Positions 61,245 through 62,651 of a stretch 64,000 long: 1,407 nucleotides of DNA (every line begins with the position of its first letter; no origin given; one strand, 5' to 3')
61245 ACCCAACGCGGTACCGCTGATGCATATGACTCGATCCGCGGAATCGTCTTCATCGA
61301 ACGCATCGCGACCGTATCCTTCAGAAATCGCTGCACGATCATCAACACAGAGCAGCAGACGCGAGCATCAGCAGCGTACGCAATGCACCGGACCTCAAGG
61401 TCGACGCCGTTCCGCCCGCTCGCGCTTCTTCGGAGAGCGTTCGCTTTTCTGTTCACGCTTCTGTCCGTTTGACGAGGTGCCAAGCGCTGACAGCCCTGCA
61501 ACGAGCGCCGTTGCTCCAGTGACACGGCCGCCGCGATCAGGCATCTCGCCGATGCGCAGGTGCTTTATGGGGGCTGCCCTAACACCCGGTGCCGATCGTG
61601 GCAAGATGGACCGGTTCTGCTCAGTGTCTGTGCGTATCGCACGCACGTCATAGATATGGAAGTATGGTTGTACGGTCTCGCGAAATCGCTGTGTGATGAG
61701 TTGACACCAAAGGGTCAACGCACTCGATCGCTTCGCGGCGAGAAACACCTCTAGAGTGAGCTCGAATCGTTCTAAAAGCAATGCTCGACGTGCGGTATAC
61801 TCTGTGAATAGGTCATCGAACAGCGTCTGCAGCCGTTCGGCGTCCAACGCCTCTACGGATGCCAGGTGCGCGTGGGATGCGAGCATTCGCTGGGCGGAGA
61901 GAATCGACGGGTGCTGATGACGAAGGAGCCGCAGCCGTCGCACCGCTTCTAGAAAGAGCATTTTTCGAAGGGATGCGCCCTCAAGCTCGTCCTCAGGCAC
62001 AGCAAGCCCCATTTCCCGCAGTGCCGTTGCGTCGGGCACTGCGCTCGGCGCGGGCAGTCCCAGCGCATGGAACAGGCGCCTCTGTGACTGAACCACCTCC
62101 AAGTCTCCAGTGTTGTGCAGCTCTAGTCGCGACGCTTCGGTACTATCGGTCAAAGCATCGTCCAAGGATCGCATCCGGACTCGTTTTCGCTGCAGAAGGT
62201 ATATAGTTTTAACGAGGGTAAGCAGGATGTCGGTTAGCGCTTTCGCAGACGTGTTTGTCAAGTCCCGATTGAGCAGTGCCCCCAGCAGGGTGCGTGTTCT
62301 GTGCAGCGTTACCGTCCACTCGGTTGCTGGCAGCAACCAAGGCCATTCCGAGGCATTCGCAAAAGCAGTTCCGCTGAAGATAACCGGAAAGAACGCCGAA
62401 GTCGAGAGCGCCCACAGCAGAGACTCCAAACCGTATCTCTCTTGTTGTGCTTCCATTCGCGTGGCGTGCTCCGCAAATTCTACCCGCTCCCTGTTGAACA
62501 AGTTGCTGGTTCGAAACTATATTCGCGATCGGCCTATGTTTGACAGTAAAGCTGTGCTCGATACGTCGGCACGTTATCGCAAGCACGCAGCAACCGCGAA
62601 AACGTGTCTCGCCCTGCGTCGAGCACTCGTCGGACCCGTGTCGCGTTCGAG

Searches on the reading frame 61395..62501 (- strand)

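Call 47: search_protein_families(library=pfam, proteins=[window:61395-62501:-], max_evalue=0.001)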
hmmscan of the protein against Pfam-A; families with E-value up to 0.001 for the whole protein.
window:61395-62501:- (368 aa): 1 family
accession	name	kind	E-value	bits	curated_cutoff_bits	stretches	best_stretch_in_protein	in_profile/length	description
PF10239.14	DUF2465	-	9.6e-09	35.5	30.5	1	215-329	170-286/302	Protein of unknown function (DUF2465)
